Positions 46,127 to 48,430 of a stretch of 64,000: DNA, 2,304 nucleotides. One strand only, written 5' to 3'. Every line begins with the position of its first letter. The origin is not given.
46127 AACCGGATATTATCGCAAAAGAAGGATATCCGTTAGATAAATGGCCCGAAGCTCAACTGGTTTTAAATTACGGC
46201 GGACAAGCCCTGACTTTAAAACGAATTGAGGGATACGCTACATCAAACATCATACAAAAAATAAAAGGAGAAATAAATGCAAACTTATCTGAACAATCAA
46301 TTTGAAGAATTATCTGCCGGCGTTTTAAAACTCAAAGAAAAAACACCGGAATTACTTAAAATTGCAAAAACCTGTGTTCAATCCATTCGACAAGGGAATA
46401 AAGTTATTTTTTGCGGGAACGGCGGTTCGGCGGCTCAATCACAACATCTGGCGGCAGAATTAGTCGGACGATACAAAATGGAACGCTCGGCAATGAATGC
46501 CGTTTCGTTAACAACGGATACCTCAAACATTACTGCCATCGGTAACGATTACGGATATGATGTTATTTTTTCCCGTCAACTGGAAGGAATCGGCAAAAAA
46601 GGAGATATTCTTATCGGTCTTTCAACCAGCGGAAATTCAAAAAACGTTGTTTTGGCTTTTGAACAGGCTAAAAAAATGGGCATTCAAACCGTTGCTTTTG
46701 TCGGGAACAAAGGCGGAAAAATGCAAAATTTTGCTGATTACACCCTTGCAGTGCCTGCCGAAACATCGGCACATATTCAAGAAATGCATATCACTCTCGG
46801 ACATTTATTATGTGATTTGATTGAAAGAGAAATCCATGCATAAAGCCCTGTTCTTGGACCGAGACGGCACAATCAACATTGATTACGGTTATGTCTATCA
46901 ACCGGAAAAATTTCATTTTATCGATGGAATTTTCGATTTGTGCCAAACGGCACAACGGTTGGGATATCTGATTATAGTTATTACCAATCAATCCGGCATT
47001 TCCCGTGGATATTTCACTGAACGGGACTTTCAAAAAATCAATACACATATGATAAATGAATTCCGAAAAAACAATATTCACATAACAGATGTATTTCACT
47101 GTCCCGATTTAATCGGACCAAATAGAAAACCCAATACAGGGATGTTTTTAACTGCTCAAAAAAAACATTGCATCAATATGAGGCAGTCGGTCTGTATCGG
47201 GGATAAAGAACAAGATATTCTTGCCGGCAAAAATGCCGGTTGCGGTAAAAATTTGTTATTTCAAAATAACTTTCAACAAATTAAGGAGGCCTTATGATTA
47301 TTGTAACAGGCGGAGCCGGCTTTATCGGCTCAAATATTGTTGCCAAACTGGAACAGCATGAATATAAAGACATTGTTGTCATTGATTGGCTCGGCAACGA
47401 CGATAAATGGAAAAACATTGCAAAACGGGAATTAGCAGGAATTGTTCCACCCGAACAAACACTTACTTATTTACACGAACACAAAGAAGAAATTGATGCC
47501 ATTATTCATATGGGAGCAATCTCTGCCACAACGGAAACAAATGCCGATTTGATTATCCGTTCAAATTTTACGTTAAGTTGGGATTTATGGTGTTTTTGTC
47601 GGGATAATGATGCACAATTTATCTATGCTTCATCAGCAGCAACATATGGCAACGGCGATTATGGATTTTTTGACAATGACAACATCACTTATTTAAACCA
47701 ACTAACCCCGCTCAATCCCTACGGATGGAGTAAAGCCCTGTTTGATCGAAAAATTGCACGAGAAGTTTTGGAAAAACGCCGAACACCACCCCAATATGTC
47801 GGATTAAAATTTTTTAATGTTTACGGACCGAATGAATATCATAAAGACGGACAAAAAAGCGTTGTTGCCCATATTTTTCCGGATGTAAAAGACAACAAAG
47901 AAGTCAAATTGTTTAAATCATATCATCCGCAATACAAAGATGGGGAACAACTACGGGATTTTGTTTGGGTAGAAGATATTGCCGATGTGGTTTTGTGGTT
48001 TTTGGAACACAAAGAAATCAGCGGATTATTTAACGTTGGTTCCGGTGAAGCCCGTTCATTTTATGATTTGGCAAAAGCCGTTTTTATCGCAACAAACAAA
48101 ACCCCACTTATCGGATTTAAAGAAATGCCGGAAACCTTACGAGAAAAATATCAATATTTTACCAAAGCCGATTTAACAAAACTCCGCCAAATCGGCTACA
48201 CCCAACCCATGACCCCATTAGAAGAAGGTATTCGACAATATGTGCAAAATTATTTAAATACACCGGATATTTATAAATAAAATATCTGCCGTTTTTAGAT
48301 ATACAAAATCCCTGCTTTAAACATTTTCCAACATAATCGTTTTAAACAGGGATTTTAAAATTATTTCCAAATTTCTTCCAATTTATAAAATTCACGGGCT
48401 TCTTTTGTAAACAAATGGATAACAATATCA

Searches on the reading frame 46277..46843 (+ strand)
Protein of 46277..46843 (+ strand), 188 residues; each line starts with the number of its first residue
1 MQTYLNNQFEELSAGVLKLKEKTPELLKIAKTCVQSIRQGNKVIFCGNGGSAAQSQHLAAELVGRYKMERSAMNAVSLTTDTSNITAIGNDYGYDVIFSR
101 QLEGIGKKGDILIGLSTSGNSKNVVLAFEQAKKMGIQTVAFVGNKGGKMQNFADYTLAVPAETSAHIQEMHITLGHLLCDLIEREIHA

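Call 30: search_protein_families(library=pfam, proteins=[window:46277-46843:+], max_evalue=0.001)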
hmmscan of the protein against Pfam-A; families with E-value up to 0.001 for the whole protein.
window:46277-46843:+ (188 aa): 2 families
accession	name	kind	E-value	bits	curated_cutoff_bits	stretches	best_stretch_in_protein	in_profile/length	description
PF13580.11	SIS_2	-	6.3e-27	94.7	27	1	19-142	13-137/138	SIS domain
PF01380.27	SIS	-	5.2e-10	39.7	25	1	108-165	53-110/131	SIS domain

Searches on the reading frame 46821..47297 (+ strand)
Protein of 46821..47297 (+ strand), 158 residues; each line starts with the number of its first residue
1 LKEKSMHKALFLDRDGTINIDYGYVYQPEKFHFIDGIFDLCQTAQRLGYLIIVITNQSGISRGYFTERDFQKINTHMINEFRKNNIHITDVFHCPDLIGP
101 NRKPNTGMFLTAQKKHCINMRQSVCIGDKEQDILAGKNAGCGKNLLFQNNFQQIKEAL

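Call 30: search_protein_families(library=pfam, proteins=[window:46821-47297:+], max_evalue=0.001)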
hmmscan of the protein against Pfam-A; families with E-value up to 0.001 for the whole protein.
window:46821-47297:+ (158 aa): 4 families
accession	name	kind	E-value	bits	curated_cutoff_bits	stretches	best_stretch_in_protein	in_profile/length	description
PF13242.12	Hydrolase_like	-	3.2e-09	37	22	1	102-141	3-43/75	HAD-hyrolase-like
PF13419.12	HAD_2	-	6.1e-08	33.4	23.8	1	30-141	77-173/178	Haloacid dehalogenase-like hydrolase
PF08645.17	PNK3P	-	1.3e-07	31.9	22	1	29-129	25-126/161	Polynucleotide kinase 3 phosphatase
PF00702.32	Hydrolase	-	3.7e-05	24.6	26.4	1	34-140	100-191/191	haloacid dehalogenase-like hydrolase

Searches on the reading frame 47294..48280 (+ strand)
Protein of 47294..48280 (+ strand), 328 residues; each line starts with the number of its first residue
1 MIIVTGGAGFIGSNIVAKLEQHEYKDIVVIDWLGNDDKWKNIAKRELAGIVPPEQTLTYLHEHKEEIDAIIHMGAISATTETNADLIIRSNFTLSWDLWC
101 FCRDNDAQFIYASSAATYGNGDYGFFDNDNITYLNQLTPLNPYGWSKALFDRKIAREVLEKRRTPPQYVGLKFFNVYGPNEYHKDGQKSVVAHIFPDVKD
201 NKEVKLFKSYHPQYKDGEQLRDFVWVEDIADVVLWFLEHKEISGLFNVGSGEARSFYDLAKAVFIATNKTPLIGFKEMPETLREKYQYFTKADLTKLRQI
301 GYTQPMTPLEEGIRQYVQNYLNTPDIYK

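Call 30: search_protein_families(library=pfam, proteins=[window:47294-48280:+], max_evalue=0.001)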
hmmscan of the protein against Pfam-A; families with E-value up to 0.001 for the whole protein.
window:47294-48280:+ (328 aa): 6 families
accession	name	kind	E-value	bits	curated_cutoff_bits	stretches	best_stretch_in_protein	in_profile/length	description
PF01370.27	Epimerase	-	5.9e-41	140.9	20.9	1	2-249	1-240/240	NAD dependent epimerase/dehydratase family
PF16363.11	GDP_Man_Dehyd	-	1.6e-18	67.7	27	1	3-275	1-274/332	GDP-mannose 4,6 dehydratase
PF01073.25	3Beta_HSD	-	1.4e-09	37.9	22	1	3-154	1-157/280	3-beta hydroxysteroid dehydrogenase/isomerase family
PF04321.23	RmlD_sub_bind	-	4.6e-09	36.2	27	1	2-271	3-235/287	RmlD substrate binding domain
PF02719.21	Polysacc_synt_2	-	7.2e-05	22.6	20.2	0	2-32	1-31/293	Polysaccharide biosynthesis protein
PF07993.18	NAD_binding_4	-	0.00012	21.8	20.1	0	62-152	84-186/258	Male sterility protein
